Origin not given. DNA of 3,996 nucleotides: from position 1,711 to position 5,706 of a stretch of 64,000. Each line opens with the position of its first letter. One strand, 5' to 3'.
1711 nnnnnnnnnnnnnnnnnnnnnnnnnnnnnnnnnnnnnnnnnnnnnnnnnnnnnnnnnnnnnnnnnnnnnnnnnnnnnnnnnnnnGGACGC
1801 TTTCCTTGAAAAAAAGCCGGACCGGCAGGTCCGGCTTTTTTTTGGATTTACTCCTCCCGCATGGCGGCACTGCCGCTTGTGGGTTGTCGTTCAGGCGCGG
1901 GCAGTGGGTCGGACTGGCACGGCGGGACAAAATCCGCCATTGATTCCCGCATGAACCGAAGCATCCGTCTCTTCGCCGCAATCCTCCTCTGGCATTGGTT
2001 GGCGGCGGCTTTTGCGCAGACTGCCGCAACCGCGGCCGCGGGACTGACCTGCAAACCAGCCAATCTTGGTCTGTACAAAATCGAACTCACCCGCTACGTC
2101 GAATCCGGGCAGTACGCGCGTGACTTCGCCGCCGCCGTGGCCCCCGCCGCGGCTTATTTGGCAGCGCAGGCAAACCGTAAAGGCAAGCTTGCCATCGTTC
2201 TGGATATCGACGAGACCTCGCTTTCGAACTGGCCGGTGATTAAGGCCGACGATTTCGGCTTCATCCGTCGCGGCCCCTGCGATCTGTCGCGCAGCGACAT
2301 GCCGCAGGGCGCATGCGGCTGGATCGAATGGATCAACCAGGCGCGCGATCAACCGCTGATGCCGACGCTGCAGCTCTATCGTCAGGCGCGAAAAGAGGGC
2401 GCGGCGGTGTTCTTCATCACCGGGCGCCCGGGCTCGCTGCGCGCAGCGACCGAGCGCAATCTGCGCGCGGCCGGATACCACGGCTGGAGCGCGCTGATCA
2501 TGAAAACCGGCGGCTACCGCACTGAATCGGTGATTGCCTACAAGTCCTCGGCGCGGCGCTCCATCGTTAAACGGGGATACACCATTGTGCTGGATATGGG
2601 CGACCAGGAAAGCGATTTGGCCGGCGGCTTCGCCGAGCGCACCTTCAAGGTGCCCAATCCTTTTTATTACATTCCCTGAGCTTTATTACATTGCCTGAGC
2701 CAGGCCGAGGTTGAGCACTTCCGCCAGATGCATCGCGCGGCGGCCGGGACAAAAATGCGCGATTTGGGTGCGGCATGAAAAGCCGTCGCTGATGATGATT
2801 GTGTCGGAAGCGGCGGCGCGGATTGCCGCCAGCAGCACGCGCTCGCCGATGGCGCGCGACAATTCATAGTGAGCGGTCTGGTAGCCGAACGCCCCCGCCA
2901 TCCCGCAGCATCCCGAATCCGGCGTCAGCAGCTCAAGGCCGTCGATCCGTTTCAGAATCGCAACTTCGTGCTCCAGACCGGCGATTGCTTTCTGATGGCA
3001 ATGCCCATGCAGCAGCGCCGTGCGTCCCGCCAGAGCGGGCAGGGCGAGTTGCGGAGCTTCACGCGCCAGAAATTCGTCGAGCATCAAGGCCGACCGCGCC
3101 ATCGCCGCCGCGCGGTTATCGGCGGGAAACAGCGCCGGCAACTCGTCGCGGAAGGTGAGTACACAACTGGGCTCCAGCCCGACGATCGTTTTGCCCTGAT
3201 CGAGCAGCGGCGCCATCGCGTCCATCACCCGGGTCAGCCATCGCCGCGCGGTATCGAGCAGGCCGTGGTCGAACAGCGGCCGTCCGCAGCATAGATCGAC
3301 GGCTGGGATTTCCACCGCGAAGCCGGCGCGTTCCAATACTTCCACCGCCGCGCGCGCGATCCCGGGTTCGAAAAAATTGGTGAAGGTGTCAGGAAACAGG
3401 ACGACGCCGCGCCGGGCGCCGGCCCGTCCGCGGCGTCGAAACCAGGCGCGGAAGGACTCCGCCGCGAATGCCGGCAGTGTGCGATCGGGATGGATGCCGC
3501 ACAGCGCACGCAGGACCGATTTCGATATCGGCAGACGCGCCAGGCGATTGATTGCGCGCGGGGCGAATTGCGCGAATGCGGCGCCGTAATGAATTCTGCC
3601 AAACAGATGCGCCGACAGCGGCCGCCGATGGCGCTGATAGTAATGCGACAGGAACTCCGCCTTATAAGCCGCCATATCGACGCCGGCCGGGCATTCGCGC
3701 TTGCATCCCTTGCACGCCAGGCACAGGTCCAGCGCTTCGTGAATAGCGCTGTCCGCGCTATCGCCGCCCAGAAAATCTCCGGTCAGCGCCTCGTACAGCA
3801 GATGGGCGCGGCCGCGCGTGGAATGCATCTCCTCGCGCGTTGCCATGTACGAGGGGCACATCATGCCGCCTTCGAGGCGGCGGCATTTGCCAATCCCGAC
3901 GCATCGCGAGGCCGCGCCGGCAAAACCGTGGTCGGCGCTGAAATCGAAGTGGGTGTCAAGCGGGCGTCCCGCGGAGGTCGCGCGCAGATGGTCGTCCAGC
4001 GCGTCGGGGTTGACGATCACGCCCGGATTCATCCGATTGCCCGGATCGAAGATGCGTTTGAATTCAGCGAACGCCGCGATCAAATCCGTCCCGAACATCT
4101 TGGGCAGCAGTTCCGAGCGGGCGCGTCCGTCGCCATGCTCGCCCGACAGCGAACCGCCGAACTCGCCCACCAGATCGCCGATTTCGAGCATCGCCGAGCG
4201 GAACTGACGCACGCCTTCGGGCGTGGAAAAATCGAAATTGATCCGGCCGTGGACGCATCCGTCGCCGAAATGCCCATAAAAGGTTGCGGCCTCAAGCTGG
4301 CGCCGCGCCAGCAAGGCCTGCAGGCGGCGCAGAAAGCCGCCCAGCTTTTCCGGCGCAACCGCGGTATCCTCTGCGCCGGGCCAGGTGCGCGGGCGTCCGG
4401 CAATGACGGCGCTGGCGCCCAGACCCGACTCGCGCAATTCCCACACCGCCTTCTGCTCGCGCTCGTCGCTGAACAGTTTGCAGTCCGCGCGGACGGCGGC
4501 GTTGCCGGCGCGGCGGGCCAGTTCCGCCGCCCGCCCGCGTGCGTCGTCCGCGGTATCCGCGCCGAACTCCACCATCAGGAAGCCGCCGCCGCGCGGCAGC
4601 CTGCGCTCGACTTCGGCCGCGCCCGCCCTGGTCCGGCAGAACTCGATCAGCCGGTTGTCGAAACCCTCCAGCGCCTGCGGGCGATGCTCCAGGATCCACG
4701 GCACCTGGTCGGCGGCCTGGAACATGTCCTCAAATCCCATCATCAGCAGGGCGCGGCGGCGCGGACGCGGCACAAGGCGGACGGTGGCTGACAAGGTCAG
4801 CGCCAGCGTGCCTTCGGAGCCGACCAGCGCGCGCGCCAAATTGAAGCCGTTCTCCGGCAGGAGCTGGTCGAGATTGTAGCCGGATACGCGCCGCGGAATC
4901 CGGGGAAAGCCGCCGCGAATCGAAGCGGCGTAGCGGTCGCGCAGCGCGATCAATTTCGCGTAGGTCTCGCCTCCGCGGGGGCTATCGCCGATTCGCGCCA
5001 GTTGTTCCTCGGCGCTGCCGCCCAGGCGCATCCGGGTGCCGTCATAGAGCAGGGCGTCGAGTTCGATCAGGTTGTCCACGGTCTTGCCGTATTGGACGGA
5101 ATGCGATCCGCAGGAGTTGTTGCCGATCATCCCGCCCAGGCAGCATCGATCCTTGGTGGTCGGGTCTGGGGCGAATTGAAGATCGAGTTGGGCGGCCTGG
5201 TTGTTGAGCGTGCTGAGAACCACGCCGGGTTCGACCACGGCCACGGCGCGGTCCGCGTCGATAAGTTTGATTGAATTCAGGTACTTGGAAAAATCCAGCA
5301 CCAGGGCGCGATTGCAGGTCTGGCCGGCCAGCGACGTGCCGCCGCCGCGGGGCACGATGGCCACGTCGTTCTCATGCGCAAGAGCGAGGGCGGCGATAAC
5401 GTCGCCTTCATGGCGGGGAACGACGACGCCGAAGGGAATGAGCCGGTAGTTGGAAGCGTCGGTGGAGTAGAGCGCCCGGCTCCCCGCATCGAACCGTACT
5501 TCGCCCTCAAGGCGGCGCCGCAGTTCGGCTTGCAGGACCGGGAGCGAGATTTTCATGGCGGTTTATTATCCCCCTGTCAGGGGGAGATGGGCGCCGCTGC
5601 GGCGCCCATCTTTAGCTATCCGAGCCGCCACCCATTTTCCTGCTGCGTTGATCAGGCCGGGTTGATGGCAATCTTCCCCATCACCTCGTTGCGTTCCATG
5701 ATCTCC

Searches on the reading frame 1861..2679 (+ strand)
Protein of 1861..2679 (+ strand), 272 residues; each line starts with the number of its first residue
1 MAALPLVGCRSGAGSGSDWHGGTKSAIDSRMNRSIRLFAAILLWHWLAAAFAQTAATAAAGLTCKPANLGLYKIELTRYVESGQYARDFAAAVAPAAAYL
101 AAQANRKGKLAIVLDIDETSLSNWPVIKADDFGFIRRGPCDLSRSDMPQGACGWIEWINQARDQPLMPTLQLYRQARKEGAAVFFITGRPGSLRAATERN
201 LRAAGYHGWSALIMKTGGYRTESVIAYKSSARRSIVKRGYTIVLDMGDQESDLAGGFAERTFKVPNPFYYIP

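Call 5: search_protein_families(library=pfam, proteins=[window:1861-2679:+])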
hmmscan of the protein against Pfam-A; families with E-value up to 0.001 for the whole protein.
window:1861-2679:+ (272 aa): 1 family
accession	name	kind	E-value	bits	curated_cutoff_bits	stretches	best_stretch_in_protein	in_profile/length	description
PF03767.20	Acid_phosphat_B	-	8e-47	160.1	27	1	76-272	43-230/230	HAD superfamily, subfamily IIIB (Acid phosphatase)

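Call 6: search_protein_families(library=ncbifam, proteins=[window:1861-2679:+])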
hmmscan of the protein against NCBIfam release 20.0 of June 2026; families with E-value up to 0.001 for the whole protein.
window:1861-2679:+ (272 aa): 3 families
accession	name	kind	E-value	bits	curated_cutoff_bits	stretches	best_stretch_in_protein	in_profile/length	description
TIGR01675.1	plant-AP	equivalog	2.9e-39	134.7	264.3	1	77-272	44-229/229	plant acid phosphatase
TIGR01680.1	Veg_Stor_Prot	equivalog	1.8e-27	96.5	375.8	1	78-267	67-246/270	vegetative storage protein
TIGR01533.1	lipo_e_P4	equivalog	1.8e-12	47.1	216.05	1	103-255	76-210/273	5'-nucleotidase, lipoprotein e(P4) family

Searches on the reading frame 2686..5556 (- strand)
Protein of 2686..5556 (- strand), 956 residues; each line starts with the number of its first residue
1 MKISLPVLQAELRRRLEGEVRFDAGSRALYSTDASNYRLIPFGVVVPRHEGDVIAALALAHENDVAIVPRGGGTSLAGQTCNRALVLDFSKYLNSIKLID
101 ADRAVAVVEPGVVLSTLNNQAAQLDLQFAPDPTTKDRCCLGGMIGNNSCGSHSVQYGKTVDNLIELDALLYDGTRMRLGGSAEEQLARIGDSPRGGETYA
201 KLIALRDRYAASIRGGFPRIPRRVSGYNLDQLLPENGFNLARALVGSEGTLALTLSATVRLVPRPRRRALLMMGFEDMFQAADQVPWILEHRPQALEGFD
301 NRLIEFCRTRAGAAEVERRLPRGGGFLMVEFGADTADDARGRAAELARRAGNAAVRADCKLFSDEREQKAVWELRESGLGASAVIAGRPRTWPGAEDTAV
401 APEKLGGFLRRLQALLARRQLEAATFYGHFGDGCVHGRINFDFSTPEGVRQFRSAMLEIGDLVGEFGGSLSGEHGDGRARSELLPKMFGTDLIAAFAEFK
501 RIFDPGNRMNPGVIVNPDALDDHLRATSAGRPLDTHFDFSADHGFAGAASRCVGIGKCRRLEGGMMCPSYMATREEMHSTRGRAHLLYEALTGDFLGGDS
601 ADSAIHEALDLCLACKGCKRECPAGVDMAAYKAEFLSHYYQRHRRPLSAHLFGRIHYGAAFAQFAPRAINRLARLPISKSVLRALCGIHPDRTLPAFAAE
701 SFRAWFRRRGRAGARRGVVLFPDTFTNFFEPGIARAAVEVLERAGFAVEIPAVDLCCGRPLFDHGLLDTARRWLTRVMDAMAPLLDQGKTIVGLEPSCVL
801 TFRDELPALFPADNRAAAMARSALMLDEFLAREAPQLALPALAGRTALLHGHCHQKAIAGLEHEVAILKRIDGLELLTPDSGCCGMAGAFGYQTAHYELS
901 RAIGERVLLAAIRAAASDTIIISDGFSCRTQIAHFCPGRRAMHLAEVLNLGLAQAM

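Call 5: search_protein_families(library=pfam, proteins=[window:2686-5556:-])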
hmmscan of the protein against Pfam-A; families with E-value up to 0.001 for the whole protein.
window:2686-5556:- (956 aa): 5 families
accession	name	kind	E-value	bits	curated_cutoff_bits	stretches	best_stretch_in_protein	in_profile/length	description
PF02913.24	FAD-oxidase_C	-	2.1e-46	159.1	21.2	1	265-513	2-247/248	FAD linked oxidases, C-terminal domain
PF01565.28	FAD_binding_4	-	9.4e-36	123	26.4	1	43-178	3-138/139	FAD binding domain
PF02754.22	CCG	-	5e-09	36.6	20.6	0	730-803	14-85/85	Cysteine-rich domain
PF13183.11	Fer4_8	-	5.4e-08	33.7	27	1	549-626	2-68/68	4Fe-4S dicluster domain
PF13534.11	Fer4_17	-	3.5e-07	31.1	22.2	1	551-627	1-61/61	4Fe-4S dicluster domain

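Call 6: search_protein_families(library=ncbifam, proteins=[window:2686-5556:-])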
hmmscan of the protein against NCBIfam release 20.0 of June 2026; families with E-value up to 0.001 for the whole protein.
window:2686-5556:- (956 aa): 10 families
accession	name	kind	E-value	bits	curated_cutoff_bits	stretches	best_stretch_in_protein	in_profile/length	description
NF049975.1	2HglutDHaseYdiJ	equivalog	1.1e-150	503.4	1350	2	14-591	25-618/1018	D-2-hydroxyglutarate dehydrogenase YdiJ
TIGR00387.1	glcD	equivalog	3e-63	214.1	567.9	2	233-512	142-412/413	glycolate oxidase subunit GlcD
NF008369.0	PRK11168.1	equivalog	2.5e-61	207.8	278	1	601-949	49-396/401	anaerobic glycerol-3-phosphate dehydrogenase subunit C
NF008408.0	PRK11230.1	equivalog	8.4e-50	169.6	897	2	32-182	46-198/499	glycolate oxidase subunit GlcD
TIGR03379.1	glycerol3P_GlpC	equivalog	2.9e-41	141.5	279.9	1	605-934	47-379/397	anaerobic glycerol-3-phosphate dehydrogenase subunit GlpC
NF045670.1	quin_L_LdhH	equivalog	3e-31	108.4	800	1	605-933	349-686/706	L-lactate dehydrogenase (quinone) large subunit LdhH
NF008434.0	PRK11274.1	equivalog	1.5e-18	66.9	333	1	551-948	24-403/409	glycolate oxidase subunit GlcF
NF004898.0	PRK06259.1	equivalog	1.4e-14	53.7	385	1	599-931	175-462/488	fumarate reductase (CoM/CoB) subunit TfrB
NF053785.1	DcplphribOxDprE1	equivalog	7.6e-08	32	500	1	47-180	20-152/449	decaprenylphosphoryl-beta-D-ribose oxidase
NF008439.0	PRK11282.1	equivalog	2.1e-06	26.9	284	0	237-277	146-186/358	glycolate oxidase subunit GlcE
